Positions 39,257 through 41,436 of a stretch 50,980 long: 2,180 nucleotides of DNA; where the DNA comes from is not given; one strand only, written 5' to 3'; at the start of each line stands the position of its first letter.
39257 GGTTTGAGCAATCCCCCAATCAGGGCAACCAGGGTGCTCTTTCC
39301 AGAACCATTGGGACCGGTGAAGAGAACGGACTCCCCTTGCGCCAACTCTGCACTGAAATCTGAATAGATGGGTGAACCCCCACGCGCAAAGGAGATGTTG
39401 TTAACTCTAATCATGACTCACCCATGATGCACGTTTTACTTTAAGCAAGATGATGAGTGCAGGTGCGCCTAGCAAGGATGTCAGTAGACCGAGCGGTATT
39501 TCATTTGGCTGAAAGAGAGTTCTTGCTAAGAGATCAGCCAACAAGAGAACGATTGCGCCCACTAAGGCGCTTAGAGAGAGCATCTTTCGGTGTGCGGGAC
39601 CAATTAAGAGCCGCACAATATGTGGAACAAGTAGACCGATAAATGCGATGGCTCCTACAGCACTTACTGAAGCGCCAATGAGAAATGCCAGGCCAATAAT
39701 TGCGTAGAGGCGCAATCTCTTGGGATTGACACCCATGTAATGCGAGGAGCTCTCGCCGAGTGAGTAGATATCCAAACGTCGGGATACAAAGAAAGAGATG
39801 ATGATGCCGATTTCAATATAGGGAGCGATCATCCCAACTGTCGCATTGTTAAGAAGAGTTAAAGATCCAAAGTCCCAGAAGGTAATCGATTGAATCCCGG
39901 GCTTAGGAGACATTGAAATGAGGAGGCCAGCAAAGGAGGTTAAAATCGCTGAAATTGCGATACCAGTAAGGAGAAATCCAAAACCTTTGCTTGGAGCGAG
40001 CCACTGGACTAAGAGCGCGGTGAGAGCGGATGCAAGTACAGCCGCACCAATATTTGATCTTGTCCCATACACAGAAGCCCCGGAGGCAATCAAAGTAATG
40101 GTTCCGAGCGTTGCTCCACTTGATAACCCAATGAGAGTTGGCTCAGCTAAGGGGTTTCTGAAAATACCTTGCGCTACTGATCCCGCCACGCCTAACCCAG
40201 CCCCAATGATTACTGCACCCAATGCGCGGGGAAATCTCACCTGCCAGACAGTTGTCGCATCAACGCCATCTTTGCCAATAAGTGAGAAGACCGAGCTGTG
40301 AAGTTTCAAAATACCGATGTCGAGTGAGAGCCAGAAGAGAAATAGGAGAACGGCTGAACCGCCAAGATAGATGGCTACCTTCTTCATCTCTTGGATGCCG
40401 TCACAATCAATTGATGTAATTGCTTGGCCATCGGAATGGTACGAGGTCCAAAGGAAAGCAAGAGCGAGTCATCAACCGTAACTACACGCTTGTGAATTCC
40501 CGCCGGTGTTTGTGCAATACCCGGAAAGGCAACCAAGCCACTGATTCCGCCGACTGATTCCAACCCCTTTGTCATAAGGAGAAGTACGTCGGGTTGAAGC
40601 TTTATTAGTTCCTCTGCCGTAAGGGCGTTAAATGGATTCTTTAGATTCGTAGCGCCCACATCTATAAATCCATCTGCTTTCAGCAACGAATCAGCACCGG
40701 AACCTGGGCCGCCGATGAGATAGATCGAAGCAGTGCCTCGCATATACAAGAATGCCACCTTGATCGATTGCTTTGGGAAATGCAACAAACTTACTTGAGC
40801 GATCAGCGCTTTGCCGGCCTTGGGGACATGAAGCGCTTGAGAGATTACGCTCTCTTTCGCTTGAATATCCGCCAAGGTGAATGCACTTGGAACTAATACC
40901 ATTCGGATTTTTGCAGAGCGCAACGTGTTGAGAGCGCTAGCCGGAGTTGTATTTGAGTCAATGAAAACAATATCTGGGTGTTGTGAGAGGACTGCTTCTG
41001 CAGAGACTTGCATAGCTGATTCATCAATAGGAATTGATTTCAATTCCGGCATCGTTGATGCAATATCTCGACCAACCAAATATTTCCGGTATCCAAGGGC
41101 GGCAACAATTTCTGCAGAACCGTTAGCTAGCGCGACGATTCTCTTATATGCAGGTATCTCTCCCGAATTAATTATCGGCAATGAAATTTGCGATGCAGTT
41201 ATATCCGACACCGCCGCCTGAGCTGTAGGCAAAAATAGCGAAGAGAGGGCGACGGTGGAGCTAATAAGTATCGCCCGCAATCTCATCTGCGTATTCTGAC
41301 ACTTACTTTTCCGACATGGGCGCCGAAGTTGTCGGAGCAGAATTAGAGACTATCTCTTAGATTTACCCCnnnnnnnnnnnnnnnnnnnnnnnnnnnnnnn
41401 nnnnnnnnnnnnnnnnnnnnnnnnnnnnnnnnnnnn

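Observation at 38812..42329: Pair of secreted neocarzinostatin-fold-like 4-Cys proteins divergently coupled to an HmuTUV-like importer: candidate extracellular ligand (heme?) shuttle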

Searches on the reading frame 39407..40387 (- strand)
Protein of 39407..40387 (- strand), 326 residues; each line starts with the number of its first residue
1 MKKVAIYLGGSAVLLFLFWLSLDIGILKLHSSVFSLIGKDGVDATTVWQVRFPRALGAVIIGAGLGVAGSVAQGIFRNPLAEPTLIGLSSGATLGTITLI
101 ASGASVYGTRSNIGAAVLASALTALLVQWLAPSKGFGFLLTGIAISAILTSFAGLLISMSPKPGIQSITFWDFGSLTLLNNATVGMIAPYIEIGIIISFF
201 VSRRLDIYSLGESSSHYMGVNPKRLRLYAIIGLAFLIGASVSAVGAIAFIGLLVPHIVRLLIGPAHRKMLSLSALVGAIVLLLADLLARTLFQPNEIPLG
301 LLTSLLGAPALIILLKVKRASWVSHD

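Call 3: search_protein_families(library=pfam, proteins=[window:39407-40387:-], max_evalue=1)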
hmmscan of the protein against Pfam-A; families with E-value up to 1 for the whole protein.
window:39407-40387:- (326 aa): 2 families
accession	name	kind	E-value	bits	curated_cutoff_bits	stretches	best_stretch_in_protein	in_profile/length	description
PF01032.23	FecCD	-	6.8e-77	259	26.5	1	14-315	2-309/311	FecCD transport family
PF00950.22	ABC-3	-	3.9e-08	33.6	20.1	1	114-283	58-227/258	ABC 3 transport family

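Call 4: search_protein_families(library=ncbifam, proteins=[window:39407-40387:-], max_evalue=1)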
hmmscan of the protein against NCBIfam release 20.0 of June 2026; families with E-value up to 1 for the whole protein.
window:39407-40387:- (326 aa): 16 families
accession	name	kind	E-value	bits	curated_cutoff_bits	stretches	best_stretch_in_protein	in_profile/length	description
TIGR03869.1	F420-0_ABCperm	hypoth_equivalog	5.8e-58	196.7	437.35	1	42-320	44-323/325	putative F420-0 ABC transporter permease subunit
NF003001.0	PRK03784.1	equivalog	4.5e-54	183.8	334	1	12-316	24-326/332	vitamin B12 ABC transporter permease BtuC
NF008407.0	PRK11228.1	equivalog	1.6e-53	181.8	396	1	12-316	14-327/330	iron-dicitrate ABC transporter permease FecC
NF007871.0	PRK10577.2-2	equivalog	7.8e-52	176.7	899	1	11-316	365-674/679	Fe(3+)-hydroxamate ABC transporter permease FhuB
NF007866.0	PRK10577.1-2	equivalog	8.3e-52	176.4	554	1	42-319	386-664/666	Fe(3+)-hydroxamate ABC transporter permease FhuB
NF007872.0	PRK10577.2-3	equivalog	4e-50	170.9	727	1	36-321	47-334/676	Fe(3+)-hydroxamate ABC transporter permease FhuB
NF007867.0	PRK10577.1-3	subfamily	6.1e-50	170.3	849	1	33-320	418-707/710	Fe(3+)-hydroxamate ABC transporter permease FhuB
NF007299.0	PRK09777.1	equivalog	9e-50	169.7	406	1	6-315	5-314/318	Fe(3+) dicitrate ABC transporter permease subunit FecD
NF007081.0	PRK09535.1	equivalog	2.7e-49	168.4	461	1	39-318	83-361/366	vitamin B12 ABC transporter permease BtuC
NF007760.0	PRK10441.1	equivalog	2.2e-46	158.5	428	1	9-319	14-330/335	Fe(3+)-siderophore ABC transporter permease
NF007759.0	PRK10440.1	equivalog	3.3e-41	141.6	422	1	19-315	24-323/330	iron-enterobactin ABC transporter permease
NF007870.0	PRK10577.2-1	equivalog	3.6e-38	131.7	1355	1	43-316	396-671/678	Fe(3+)-hydroxamate ABC transporter permease FhuB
NF007869.0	PRK10577.1-6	equivalog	1.3e-36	126.3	954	1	34-318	410-694/703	Fe(3+)-hydroxamate ABC transporter permease FhuB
NF007873.0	PRK10577.2-4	equivalog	1.3e-35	123.3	1012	1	5-316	326-641/646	Fe(3+)-hydroxamate ABC transporter permease FhuB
NF007868.0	PRK10577.1-5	equivalog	1.1e-31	110.1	943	1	14-317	364-663/666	Fe(3+)-hydroxamate ABC transporter permease FhuB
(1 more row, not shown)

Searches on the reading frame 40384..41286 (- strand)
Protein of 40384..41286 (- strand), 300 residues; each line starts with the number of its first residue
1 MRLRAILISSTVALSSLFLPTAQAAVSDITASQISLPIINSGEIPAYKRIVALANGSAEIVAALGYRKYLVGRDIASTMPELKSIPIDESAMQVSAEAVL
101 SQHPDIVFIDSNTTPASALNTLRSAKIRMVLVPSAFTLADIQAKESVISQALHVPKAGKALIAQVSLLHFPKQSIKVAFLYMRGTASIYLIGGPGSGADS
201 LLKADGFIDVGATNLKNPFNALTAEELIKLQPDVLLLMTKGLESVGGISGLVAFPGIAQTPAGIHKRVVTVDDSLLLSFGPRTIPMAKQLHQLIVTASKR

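Call 3: search_protein_families(library=pfam, proteins=[window:40384-41286:-], max_evalue=1)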
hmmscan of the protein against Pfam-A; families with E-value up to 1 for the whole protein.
window:40384-41286:- (300 aa): 1 family
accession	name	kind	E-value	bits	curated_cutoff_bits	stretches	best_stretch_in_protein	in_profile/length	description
PF01497.23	Peripla_BP_2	-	5.4e-18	65.7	27.5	1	50-274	1-234/235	Periplasmic binding protein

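Call 4: search_protein_families(library=ncbifam, proteins=[window:40384-41286:-], max_evalue=1)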
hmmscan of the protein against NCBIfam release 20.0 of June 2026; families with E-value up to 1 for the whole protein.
window:40384-41286:- (300 aa): 3 families
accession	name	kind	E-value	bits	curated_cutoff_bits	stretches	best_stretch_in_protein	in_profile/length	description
TIGR04281.1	peripla_PGF_1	equivalog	1.1e-12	47.9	325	1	48-292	22-262/330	PGF-CTERM-anchored ABC transporter substrate-binding protein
TIGR03868.1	F420-O_ABCperi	hypoth_equivalog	6.2e-07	28.9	392.4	1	47-271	17-262/287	putative F420-0 ABC transporter substrate-binding protein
TIGR03659.1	IsdE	equivalog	0.0048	16.1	298.65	1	48-242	39-235/292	heme ABC transporter substrate-binding protein IsdE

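Call 7: search_solved_structures(query=window:40384-41286:-, max_evalue=0.001)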
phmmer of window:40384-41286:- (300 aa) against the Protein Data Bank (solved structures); distinct sequences matched with E-value up to 0.001: 12.
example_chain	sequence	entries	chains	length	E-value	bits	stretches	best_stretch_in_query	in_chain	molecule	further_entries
5gj3_A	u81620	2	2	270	5.4e-37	131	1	48-284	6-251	Periplasmic binding protein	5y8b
5b4z_A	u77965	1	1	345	5.1e-31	111.5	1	57-286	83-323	ABC-type transporter, periplasmic component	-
5az3_A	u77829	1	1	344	5.4e-31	111.4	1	57-286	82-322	ABC-type transporter, periplasmic component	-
5b51_A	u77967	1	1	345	4.6e-30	108.3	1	57-286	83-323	ABC-type transporter, periplasmic component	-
5b50_A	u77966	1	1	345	1.2e-29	106.9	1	57-286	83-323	ABC-type transporter, periplasmic component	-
3md9_A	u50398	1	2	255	1.7e-26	96.6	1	48-292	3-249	Hemin-binding periplasmic protein hmuT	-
3nu1_A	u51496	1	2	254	1.9e-26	96.5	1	48-292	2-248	Hemin-binding periplasmic protein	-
2r7a_A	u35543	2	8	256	5.8e-25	91.6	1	48-293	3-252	Bacterial heme binding protein | Periplasmic HEME binding protein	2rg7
5b58_T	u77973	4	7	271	4e-24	88.9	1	48-293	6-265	Putative hemin transport system, substrate-binding protein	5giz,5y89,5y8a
5khl_B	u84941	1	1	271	2.4e-19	73.2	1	42-293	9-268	Hemin ABC transporter, periplasmic hemin-binding protein HutB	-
2r79_A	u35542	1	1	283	2.1e-10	43.9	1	51-283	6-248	Periplasmic binding protein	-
4m7o_A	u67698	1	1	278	6.8e-06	29.1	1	46-290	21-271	Iron-binding protein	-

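Call 44: search_solved_structures(query=window:40384-41286:-, max_evalue=1e-20, show_alignments=5)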
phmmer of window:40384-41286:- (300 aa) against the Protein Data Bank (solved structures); distinct sequences matched with E-value up to 1e-20: 9.
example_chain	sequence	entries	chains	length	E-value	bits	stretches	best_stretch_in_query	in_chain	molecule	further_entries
5gj3_A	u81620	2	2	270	5.4e-37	131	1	48-284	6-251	Periplasmic binding protein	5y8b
5b4z_A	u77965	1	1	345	5.1e-31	111.5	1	57-286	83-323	ABC-type transporter, periplasmic component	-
5az3_A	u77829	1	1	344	5.4e-31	111.4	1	57-286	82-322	ABC-type transporter, periplasmic component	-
5b51_A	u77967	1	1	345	4.6e-30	108.3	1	57-286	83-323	ABC-type transporter, periplasmic component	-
5b50_A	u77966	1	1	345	1.2e-29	106.9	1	57-286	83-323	ABC-type transporter, periplasmic component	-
3md9_A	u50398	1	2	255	1.7e-26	96.6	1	48-292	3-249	Hemin-binding periplasmic protein hmuT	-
3nu1_A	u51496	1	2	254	1.9e-26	96.5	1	48-292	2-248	Hemin-binding periplasmic protein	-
2r7a_A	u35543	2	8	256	5.8e-25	91.6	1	48-293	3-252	Bacterial heme binding protein | Periplasmic HEME binding protein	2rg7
5b58_T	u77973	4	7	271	4e-24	88.9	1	48-293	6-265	Putative hemin transport system, substrate-binding protein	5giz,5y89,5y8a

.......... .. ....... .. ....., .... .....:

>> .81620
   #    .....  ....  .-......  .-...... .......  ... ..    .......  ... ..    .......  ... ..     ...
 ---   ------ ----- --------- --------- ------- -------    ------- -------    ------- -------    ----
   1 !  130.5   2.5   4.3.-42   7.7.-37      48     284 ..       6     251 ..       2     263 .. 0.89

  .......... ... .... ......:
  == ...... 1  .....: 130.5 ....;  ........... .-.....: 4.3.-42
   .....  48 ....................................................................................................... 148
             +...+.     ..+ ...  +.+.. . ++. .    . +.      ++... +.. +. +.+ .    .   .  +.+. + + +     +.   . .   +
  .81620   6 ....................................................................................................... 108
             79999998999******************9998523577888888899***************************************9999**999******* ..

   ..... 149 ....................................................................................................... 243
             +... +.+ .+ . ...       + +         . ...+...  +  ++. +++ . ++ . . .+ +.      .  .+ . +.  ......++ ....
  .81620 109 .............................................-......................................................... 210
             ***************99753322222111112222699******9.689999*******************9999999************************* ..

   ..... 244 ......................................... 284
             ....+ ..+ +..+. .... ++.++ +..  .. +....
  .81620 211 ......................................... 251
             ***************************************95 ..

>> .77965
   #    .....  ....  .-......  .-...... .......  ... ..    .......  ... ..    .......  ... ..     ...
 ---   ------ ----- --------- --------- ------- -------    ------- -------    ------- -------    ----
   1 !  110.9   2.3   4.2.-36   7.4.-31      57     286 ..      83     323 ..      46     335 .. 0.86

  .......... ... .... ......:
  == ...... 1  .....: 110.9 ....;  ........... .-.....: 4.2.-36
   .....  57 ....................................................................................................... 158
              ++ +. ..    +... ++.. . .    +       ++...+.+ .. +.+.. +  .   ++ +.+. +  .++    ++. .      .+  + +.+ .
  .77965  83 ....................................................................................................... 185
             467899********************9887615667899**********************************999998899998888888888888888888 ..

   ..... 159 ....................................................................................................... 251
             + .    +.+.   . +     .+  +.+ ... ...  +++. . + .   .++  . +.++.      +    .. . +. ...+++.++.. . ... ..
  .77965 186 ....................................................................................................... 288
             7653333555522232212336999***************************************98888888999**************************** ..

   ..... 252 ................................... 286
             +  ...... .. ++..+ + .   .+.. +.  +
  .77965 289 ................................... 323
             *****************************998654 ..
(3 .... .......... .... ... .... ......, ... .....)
